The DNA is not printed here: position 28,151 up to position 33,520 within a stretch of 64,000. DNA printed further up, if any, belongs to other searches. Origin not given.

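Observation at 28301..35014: vWA membrane protein followed by a 1689-aa Ser/Thr-kinase-GAF-sigma54-activator-HTH fusion: possible undescribed signalling module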

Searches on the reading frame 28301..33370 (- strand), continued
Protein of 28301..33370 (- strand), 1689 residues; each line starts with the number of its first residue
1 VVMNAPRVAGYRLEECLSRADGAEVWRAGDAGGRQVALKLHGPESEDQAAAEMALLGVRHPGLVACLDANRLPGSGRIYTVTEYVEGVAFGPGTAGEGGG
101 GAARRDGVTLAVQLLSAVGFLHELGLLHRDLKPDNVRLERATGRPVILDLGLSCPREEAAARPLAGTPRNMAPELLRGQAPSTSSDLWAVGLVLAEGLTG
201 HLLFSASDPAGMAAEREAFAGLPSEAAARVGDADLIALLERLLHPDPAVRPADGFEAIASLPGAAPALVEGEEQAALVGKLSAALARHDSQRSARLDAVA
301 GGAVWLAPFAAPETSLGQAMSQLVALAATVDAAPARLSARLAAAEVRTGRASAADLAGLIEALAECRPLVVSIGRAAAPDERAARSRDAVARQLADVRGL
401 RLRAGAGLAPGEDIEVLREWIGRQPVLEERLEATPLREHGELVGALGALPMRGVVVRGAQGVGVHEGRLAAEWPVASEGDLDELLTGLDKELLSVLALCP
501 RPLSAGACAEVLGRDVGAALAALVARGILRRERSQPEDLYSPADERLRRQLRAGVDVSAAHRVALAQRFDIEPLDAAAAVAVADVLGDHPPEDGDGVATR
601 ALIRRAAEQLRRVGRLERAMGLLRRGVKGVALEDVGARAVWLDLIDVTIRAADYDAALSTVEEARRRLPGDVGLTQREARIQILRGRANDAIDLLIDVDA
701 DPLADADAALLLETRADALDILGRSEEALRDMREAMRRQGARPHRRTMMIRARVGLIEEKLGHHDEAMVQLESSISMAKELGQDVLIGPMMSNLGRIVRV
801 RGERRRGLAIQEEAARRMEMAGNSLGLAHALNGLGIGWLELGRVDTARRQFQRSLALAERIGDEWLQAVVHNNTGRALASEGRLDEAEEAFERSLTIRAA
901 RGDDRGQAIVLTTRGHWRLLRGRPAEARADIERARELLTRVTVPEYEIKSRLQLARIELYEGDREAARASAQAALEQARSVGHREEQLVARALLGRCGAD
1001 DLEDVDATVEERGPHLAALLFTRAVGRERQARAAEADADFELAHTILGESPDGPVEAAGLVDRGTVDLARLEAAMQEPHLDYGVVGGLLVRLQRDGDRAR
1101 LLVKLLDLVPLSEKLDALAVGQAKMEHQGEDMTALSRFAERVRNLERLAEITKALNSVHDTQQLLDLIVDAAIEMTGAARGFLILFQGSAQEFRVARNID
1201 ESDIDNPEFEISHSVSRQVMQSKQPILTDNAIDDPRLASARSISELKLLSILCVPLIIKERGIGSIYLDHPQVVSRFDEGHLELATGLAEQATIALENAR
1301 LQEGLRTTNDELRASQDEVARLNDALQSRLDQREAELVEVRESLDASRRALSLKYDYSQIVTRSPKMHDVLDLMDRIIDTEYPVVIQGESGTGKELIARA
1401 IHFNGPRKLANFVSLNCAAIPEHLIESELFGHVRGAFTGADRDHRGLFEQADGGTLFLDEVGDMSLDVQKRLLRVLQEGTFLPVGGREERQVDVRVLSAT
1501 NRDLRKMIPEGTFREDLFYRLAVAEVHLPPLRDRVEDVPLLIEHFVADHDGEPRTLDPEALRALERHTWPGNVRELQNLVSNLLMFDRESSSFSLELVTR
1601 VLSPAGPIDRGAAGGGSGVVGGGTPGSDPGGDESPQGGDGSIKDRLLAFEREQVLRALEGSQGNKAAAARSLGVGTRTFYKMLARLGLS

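Call 9: find_homologous_proteins(query=window:28301-33370:-, max_evalue=1e-10)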
Query window:28301-33370:- (1689 aa): 168 proteins with E <= 1e-10 among 8000 candidates; the best 120 are listed.
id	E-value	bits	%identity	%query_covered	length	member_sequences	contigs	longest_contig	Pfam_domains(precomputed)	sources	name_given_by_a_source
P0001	0.0e+0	3609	100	100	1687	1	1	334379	PF13185.13,PF13492.13,PF14532.13,PF07728.21,PF13374.13,PF07714.24,PF00069.32,PF00158.33,PF25601.2,PF01590.33,PF02954.26,PF00515.35,PF13424.13,PF13181.13,PF07719.24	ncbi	-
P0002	0.0e+0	1771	56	100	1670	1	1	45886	PF13185.13,PF13492.13,PF13428.13,PF14532.13,PF07714.24,PF00069.32,PF00158.33,PF25601.2,PF01590.33,PF02954.26,PF00515.35,PF13424.13,PF07719.24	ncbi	-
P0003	0.0e+0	1644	54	100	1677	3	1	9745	PF07714.24,PF00069.32,PF13185.13,PF00158.33,PF25601.2,PF01590.33,PF02954.26,PF13424.13,PF13492.13,PF14532.13,PF07728.21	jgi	jgi:transcriptional regulator with GAF, ATPase, and Fis domain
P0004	0.0e+0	1537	52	100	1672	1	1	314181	PF13185.13,PF13492.13,PF14532.13,PF07728.21,PF07714.24,PF00069.32,PF00158.33,PF17874.8,PF25601.2,PF01590.33,PF02954.26,PF00515.35,PF13424.13,PF13181.13,PF07719.24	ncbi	ncbi:MAG: sigma 54-interacting transcriptional regulator [Planctomycetota bacterium]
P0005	0.0e+0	1404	50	98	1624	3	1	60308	PF13185.13,PF13176.13,PF13492.13,PF14532.13,PF07728.21,PF13374.13,PF07714.24,PF00069.32,PF00158.33,PF25601.2,PF01590.33,PF02954.26,PF00515.35,PF13424.13,PF13181.13,PF07719.24,PF01636.30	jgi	jgi:transcriptional regulator with GAF, ATPase, and Fis domain/Flp pilus assembly protein TadD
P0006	0.0e+0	1401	49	100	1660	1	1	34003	PF13185.13,PF13176.13,PF13492.13,PF14532.13,PF07728.21,PF07714.24,PF00069.32,PF00158.33,PF25601.2,PF01590.33,PF02954.26,PF00515.35,PF13424.13,PF13181.13,PF07719.24,PF01636.30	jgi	jgi:transcriptional regulator with GAF, ATPase, and Fis domain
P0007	0.0e+0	1378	48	100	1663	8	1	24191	PF13185.13,PF13492.13,PF14532.13,PF07728.21,PF13374.13,PF07714.24,PF00069.32,PF00158.33,PF25601.2,PF01590.33,PF02954.26,PF00515.35,PF13424.13,PF13432.13,PF13181.13,PF07719.24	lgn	-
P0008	0.0e+0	1364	47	100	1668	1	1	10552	PF13185.13,PF13492.13,PF14532.13,PF07728.21,PF13374.13,PF07714.24,PF00069.32,PF00158.33,PF25601.2,PF01590.33,PF02954.26,PF00515.35,PF13424.13,PF13432.13,PF13181.13,PF07719.24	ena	-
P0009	0.0e+0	1353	48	100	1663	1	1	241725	PF13185.13,PF13492.13,PF14532.13,PF07728.21,PF13374.13,PF07714.24,PF00069.32,PF00158.33,PF17874.8,PF25601.2,PF01590.33,PF02954.26,PF00515.35,PF13424.13,PF13181.13,PF07719.24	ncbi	-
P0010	2.7e-165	571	47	36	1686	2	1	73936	PF07714.24,PF00069.32,PF13185.13,PF00158.33,PF25601.2,PF01590.33,PF02954.26,PF13492.13,PF14532.13,PF17667.8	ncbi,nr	ncbi:MAG: sigma 54-interacting transcriptional regulator [Planctomycetes bacterium]|nr:sigma 54-inte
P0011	1.9e-130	455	45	32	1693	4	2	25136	PF13185.13,PF13492.13,PF14532.13,PF07728.21,PF07714.24,PF00069.32,PF00158.33,PF25601.2,PF01590.33,PF02954.26,PF00515.35,PF13424.13,PF13181.13,PF07719.24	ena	-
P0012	2.5e-126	441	44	32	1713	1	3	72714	PF13185.13,PF13492.13,PF00004.36,PF13401.13,PF14532.13,PF07728.21,PF13191.13,PF07714.24,PF00069.32,PF00158.33,PF17874.8,PF25601.2,PF01590.33,PF02954.26,PF12895.14,PF13424.13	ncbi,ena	-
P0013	1.1e-122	429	43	32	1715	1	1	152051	PF13185.13,PF13492.13,PF00004.36,PF13401.13,PF14532.13,PF07728.21,PF13191.13,PF07714.24,PF00069.32,PF00158.33,PF25601.2,PF01590.33,PF02954.26,PF13424.13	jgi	jgi:transcriptional regulator with GAF, ATPase, and Fis domain/tetratricopeptide (TPR) repeat protei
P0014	3.9e-122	428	45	32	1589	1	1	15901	PF07714.24,PF00069.32,PF13185.13,PF25201.1,PF00158.33,PF25601.2,PF01590.33,PF02954.26,PF13492.13,PF14532.13,PF07728.21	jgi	jgi:transcriptional regulator with GAF, ATPase, and Fis domain/Tfp pilus assembly protein PilF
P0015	1.8e-120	422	41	32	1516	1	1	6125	PF13185.13,PF13492.13,PF00004.36,PF14532.13,PF07728.21,PF07714.24,PF00069.32,PF00158.33,PF25601.2,PF01590.33,PF02954.26,PF13424.13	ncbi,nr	ncbi:MAG: Response regulator of zinc sigma-54-dependent two-component system, partial [Labilithrix s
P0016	5.3e-117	411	46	32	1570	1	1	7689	PF13185.13,PF13492.13,PF14532.13,PF07728.21,PF07714.24,PF00069.32,PF00158.33,PF17874.8,PF25601.2,PF01590.33,PF02954.26,PF13424.13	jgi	jgi:transcriptional regulator with GAF, ATPase, and Fis domain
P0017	1.5e-112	396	44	32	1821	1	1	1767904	PF07714.24,PF00069.32,PF13185.13,PF00158.33,PF17874.8,PF25601.2,PF01590.33,PF02954.26,PF14532.13,PF07728.21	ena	-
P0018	1.4e-109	386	39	33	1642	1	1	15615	PF13185.13,PF13492.13,PF00004.36,PF13401.13,PF14532.13,PF07728.21,PF13191.13,PF07714.24,PF00069.32,PF00158.33,PF17874.8,PF25601.2,PF01590.33,PF02954.26,PF00515.35,PF05729.19,PF13424.13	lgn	-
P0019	2.1e-108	382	40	32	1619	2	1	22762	PF13185.13,PF13492.13,PF00004.36,PF13401.13,PF14532.13,PF07728.21,PF00931.29,PF13191.13,PF07714.24,PF00069.32,PF00158.33,PF17874.8,PF25601.2,PF01590.33,PF02954.26,PF00515.35,PF13424.13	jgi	jgi:serine/threonine-protein kinase PknK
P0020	1.3e-104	369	42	32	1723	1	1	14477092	PF13492.13,PF00004.36,PF13401.13,PF14532.13,PF07728.21,PF13191.13,PF07714.24,PF00069.32,PF00158.33,PF25601.2,PF01590.33,PF02954.26,PF13424.13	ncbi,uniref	ncbi:sigma 54-interacting transcriptional regulator [Sorangium sp. So ce321]|uniref:sigma 54-interac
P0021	3.0e-103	365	42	32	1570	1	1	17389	PF07714.24,PF00069.32,PF13185.13,PF00158.33,PF25601.2,PF01590.33,PF02954.26,PF13492.13,PF14532.13,PF07728.21,PF13191.13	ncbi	-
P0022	1.7e-101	359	40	32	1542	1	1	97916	PF07714.24,PF00069.32,PF00158.33,PF25601.2,PF01590.33,PF14532.13,PF07728.21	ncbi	-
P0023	1.1e-99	353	42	33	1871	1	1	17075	PF07714.24,PF00069.32,PF13185.13,PF25201.1,PF00158.33,PF25601.2,PF01590.33,PF02954.26,PF13492.13,PF14532.13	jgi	jgi:transcriptional regulator with GAF, ATPase, and Fis domain/tetratricopeptide (TPR) repeat protei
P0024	8.8e-99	350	39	32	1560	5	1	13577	PF07714.24,PF00069.32,PF00158.33,PF25601.2,PF01590.33,PF13401.13,PF14532.13,PF07728.21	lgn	-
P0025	3.1e-98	348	42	31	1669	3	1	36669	PF14559.13,PF07714.24,PF00069.32,PF00158.33,PF25601.2,PF01590.33,PF02954.26,PF14532.13,PF07728.21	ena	-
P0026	2.7e-97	345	41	32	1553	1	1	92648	PF07714.24,PF00069.32,PF13185.13,PF00158.33,PF25601.2,PF01590.33,PF02954.26,PF13492.13,PF14532.13,PF07728.21,PF13191.13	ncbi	ncbi:MAG: sigma 54-interacting transcriptional regulator [Polyangiales bacterium]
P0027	7.9e-96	340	39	32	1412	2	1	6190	PF07714.24,PF00069.32,PF13185.13,PF00158.33,PF25601.2,PF01590.33,PF02954.26,PF13492.13,PF14532.13,PF07728.21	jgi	jgi:transcriptional regulator with GAF, ATPase, and Fis domain/tetratricopeptide (TPR) repeat protei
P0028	1.5e-95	339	39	32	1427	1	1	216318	PF00069.32,PF13185.13,PF00158.33,PF25601.2,PF01590.33,PF02954.26,PF13492.13,PF14532.13,PF07728.21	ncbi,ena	-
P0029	8.9e-94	334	36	32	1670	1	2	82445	PF13185.13,PF13492.13,PF14532.13,PF07728.21,PF13191.13,PF07714.24,PF00069.32,PF00158.33,PF25601.2,PF01590.33,PF02954.26,PF00515.35,PF07719.24,PF13556.13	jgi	jgi:Nif-specific regulatory protein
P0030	1.1e-93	333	40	32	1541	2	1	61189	PF13185.13,PF13492.13,PF00004.36,PF13401.13,PF14532.13,PF07728.21,PF07714.24,PF00069.32,PF00158.33,PF25601.2,PF01590.33,PF02954.26,PF00515.35,PF13424.13,PF07719.24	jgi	-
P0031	1.8e-93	333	40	32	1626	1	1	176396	PF07714.24,PF00069.32,PF00158.33,PF25601.2,PF01590.33,PF02954.26,PF13424.13,PF14532.13,PF07728.21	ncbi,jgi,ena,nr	ncbi:MAG: sigma 54-interacting transcriptional regulator [Myxococcales bacterium]|nr:sigma 54-intera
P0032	2.0e-93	332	39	33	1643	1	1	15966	PF07714.24,PF00069.32,PF13185.13,PF00158.33,PF25601.2,PF01590.33,PF02954.26,PF13492.13,PF14532.13,PF07728.21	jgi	jgi:transcriptional regulator with GAF, ATPase, and Fis domain/tetratricopeptide (TPR) repeat protei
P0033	1.2e-92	330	40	8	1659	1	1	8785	PF06293.21,PF07714.24,PF00069.32,PF00158.33,PF25601.2,PF01590.33,PF02954.26,PF13492.13,PF14532.13,PF07728.21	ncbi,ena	-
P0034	5.9e-92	328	39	32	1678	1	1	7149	PF13185.13,PF13492.13,PF00004.36,PF13401.13,PF14532.13,PF07728.21,PF13191.13,PF07714.24,PF00069.32,PF00158.33,PF17874.8,PF25601.2,PF01590.33,PF02954.26,PF01078.28,PF25199.2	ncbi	-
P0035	3.7e-89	318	39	32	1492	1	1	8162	PF07714.24,PF00069.32,PF13185.13,PF00158.33,PF25601.2,PF01590.33,PF02954.26,PF14532.13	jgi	jgi:transcriptional regulator with GAF, ATPase, and Fis domain/tetratricopeptide (TPR) repeat protei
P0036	1.2e-86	310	43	27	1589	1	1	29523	PF07714.24,PF00069.32,PF00158.33,PF25601.2,PF02954.26,PF14532.13,PF07728.21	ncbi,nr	ncbi:MAG: Response regulator of zinc sigma-54-dependent two-component system [Myxococcaceae bacteriu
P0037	7.4e-86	307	45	21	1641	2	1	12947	PF13176.13,PF14532.13,PF13374.13,PF07714.24,PF00069.32,PF00158.33,PF17874.8,PF25601.2,PF02954.26,PF00515.35,PF13424.13,PF07719.24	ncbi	-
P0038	2.6e-85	305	39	32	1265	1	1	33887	PF00069.32,PF13185.13,PF00158.33,PF25601.2,PF01590.33,PF02954.26,PF14532.13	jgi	-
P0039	1.2e-83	300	40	33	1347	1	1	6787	PF13185.13,PF00158.33,PF25601.2,PF01590.33,PF02954.26,PF14532.13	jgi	jgi:transcriptional regulator with GAF, ATPase, and Fis domain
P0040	3.5e-83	298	41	26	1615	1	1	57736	PF13185.13,PF13492.13,PF14532.13,PF07728.21,PF07714.24,PF00069.32,PF00158.33,PF25601.2,PF01590.33,PF02954.26,PF03109.23,PF13424.13,PF01078.28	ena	-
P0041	4.1e-83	298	39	32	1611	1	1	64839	PF00069.32,PF00158.33,PF25601.2,PF01590.33,PF14532.13,PF07728.21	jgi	jgi:transcriptional regulator with GAF, ATPase, and Fis domain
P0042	1.6e-82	296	37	33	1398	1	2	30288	PF00069.32,PF13185.13,PF00158.33,PF25601.2,PF01590.33,PF02954.26,PF13492.13,PF14532.13,PF07728.21,PF01636.30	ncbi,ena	-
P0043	1.1e-81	293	47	16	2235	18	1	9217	PF13426.14,PF13185.13,PF13492.13,PF13401.13,PF14532.13,PF07728.21,PF13191.13,PF08447.19,PF07714.24,PF00069.32,PF00158.33,PF25601.2,PF01590.33,PF02954.26,PF08448.17,PF14531.13,PF00989.32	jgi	-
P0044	2.0e-81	293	47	16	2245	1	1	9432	PF13426.14,PF13185.13,PF13492.13,PF00004.36,PF13401.13,PF14532.13,PF07728.21,PF13191.13,PF08447.19,PF07714.24,PF00069.32,PF00158.33,PF25601.2,PF01590.33,PF02954.26,PF08448.17,PF00989.32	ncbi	-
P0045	7.3e-81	291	34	12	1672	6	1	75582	PF14559.13,PF07714.24,PF00069.32,PF13185.13,PF00158.33,PF25601.2,PF01590.33,PF02954.26,PF14532.13,PF07728.21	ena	-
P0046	1.3e-80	290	39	24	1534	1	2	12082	PF07714.24,PF00069.32,PF00158.33,PF25601.2,PF02954.26,PF03109.23,PF13424.13,PF14532.13,PF07728.21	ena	-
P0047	7.2e-78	281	33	33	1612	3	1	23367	PF13185.13,PF13492.13,PF00004.36,PF14532.13,PF07728.21,PF07714.24,PF00069.32,PF00158.33,PF25601.2,PF01590.33,PF02954.26,PF01078.28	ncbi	-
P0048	9.9e-76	274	40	26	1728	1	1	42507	PF25212.3,PF13185.13,PF13492.13,PF13401.13,PF14532.13,PF07728.21,PF13191.13,PF07714.24,PF00069.32,PF00158.33,PF07724.21,PF25601.2,PF01590.33,PF02954.26,PF13424.13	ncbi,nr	ncbi:MAG: sigma 54-interacting transcriptional regulator [Thermoanaerobaculia bacterium]|nr:sigma 54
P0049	3.9e-75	272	41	21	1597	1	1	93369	PF13428.13,PF14532.13,PF13191.13,PF07714.24,PF00069.32,PF00158.33,PF17874.8,PF25601.2,PF02954.26,PF00515.35,PF13424.13,PF07719.24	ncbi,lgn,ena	-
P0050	5.8e-72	261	37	32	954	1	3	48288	PF00158.33,PF17874.8,PF25601.2,PF02954.26,PF00515.35,PF18024.8,PF13424.13,PF00004.36,PF14532.13,PF13191.13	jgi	jgi:DNA-binding NtrC family response regulator/tetratricopeptide (TPR) repeat protein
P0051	2.1e-69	253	34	32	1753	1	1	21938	PF07714.24,PF00069.32,PF13185.13,PF00158.33,PF25601.2,PF01590.33,PF02954.26,PF03109.23,PF13424.13,PF14532.13,PF13191.13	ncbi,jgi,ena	-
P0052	1.1e-68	250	41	23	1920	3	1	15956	PF00069.32,PF13185.13,PF00158.33,PF25601.2,PF01590.33,PF02954.26,PF00004.36,PF14532.13,PF07728.21,PF13191.13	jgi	jgi:predicted ATPase/transcriptional regulator with GAF, ATPase, and Fis domain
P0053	2.4e-68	249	39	5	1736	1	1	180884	PF07714.24,PF00069.32,PF13185.13,PF00158.33,PF01590.33,PF03109.23,PF13424.13,PF13401.13,PF14532.13,PF07728.21,PF01636.30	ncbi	ncbi:MAG: sigma 54-interacting transcriptional regulator [Polyangiales bacterium]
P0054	3.4e-65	239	37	31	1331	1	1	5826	PF00158.33,PF25601.2,PF02954.26,PF14532.13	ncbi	-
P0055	8.4e-62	228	39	21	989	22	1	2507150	PF13176.13,PF13428.13,PF14532.13,PF07728.21,PF14559.13,PF00158.33,PF17874.8,PF25601.2,PF02954.26,PF00515.35,PF18024.8,PF13424.13,PF13432.13,PF13181.13,PF07719.24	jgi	jgi:hydrogenase-4 transcriptional activator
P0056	1.8e-61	226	51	13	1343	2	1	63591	PF00158.33,PF25601.2,PF02954.26,PF00515.35,PF13424.13,PF14532.13,PF07728.21,PF07719.24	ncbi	-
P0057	4.9e-61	225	44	20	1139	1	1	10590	PF00158.33,PF25601.2,PF02954.26,PF14532.13,PF07728.21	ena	-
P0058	4.1e-59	219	42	20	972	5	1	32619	PF00158.33,PF25601.2,PF02954.26,PF14532.13,PF01078.28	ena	-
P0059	4.8e-59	218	38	20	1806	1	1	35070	PF07714.24,PF00069.32,PF00158.33,PF25601.2,PF13424.13,PF13401.13,PF14532.13,PF07728.21,PF13191.13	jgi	jgi:DNA-binding NtrC family response regulator/tetratricopeptide (TPR) repeat protein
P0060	2.4e-58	216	40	20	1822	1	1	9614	PF07714.24,PF00069.32,PF00158.33,PF25601.2,PF00515.35,PF13424.13,PF14532.13,PF07728.21,PF13191.13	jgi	jgi:DNA-binding NtrC family response regulator/serine/threonine protein kinase/tetratricopeptide (TP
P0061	3.1e-58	216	43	19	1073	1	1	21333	PF00158.33,PF25601.2,PF02954.26,PF14532.13,PF07728.21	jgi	jgi:DNA-binding NtrC family response regulator/tetratricopeptide (TPR) repeat protein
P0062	6.0e-58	215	44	19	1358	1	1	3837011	PF00158.33,PF25601.2,PF02954.26,PF14532.13,PF07728.21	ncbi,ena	-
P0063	1.3e-55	207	39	20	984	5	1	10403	PF00158.33,PF17874.8,PF25601.2,PF02954.26,PF14532.13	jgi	jgi:DNA-binding NtrC family response regulator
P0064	7.6e-52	195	40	20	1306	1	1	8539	PF00158.33,PF25601.2,PF02954.26,PF13424.13,PF14532.13,PF07728.21,PF07719.24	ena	-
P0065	8.8e-51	191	39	20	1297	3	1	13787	PF00158.33,PF25601.2,PF02954.26,PF14532.13,PF07728.21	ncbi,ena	-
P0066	1.0e-49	188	47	14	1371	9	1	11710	PF00158.33,PF17874.8,PF25601.2,PF02954.26,PF13424.13,PF14532.13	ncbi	-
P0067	1.2e-49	187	38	15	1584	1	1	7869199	PF00069.32,PF00158.33,PF25601.2,PF00515.35,PF13424.13,PF13401.13,PF14532.13,PF13181.13,PF07728.21,PF13191.13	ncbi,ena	-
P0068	3.5e-48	182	39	21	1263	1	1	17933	PF00158.33,PF25601.2,PF02954.26,PF14532.13,PF07728.21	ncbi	ncbi:MAG: sigma 54-interacting transcriptional regulator [Acidobacteriota bacterium]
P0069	1.2e-47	181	38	18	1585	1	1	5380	PF00158.33,PF25601.2,PF13424.13,PF14532.13,PF07728.21,PF07719.24,PF13374.13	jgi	jgi:DNA-binding NtrC family response regulator/tetratricopeptide (TPR) repeat protein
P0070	5.3e-47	179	44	14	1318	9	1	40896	PF00158.33,PF25601.2,PF02954.26,PF13424.13,PF13176.13,PF13401.13,PF14532.13,PF07728.21,PF07719.24,PF13191.13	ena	-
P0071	1.2e-46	177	45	13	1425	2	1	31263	PF00158.33,PF17874.8,PF25601.2,PF02954.26,PF13424.13,PF00004.36,PF13401.13,PF14532.13,PF07728.21,PF13191.13,PF13556.13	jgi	jgi:transcriptional regulator with PAS, ATPase and Fis domain/tetratricopeptide (TPR) repeat protein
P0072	5.9e-46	175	37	19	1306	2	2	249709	PF00158.33,PF25601.2,PF02954.26,PF13424.13,PF14532.13,PF07728.21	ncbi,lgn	-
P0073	2.2e-42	163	38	17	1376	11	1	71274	PF00158.33,PF25601.2,PF02954.26,PF13424.13,PF13401.13,PF14532.13,PF07728.21,PF13191.13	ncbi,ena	-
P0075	2.6e-39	153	42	13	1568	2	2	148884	PF22168.3,PF00158.33,PF25601.2,PF12802.14,PF00392.28,PF14532.13,PF07728.21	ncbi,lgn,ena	-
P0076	6.3e-35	138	42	11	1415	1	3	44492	PF13185.13,PF00512.32,PF13374.13,PF07714.24,PF00069.32,PF17874.8,PF01590.33,PF00515.35,PF13424.13,PF02518.32,PF13432.13,PF13181.13,PF07719.24,PF01636.30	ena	-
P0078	7.0e-34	135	29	26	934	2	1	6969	PF13185.13,PF00158.33,PF07724.21,PF25601.2,PF01590.33,PF13492.13,PF14532.13,PF07728.21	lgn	-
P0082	4.6e-24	102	35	10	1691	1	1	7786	PF07714.24,PF00069.32,PF13185.13,PF01590.33,PF13492.13,PF13401.13,PF07228.18,PF13191.13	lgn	-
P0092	8.8e-22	95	35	11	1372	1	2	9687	PF07714.24,PF00069.32,PF00158.33,PF25601.2,PF12895.14,PF13401.13,PF14532.13,PF13191.13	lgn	-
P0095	6.7e-21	92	36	10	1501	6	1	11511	PF13185.13,PF13176.13,PF13492.13,PF00512.32,PF13191.13,PF13374.13,PF07714.24,PF00069.32,PF01590.33,PF00515.35,PF13424.13,PF02518.32,PF07719.24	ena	-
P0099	5.2e-20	89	29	10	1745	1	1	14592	PF00069.32,PF13185.13,PF01590.33,PF00515.35,PF13424.13,PF02518.32,PF13492.13,PF00512.32,PF13181.13,PF00072.31,PF07719.24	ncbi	-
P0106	1.1e-18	85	33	10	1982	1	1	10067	PF13188.14,PF13185.13,PF13492.13,PF00512.32,PF13401.13,PF01637.25,PF00072.31,PF13191.13,PF07714.24,PF00069.32,PF01590.33,PF08448.17,PF02518.32,PF00989.32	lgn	-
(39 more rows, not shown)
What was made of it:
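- Closest known: Database proteins with Pkinase-AAA_16-TPR-GAF-Sigma54_activat-HTH_8. Same: Same domain order and length (1500-1800 aa); 39-47% identity over the GAF-AAA+-HTH third (call 9).
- The same chassis is fused to many different outputs (call 9).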
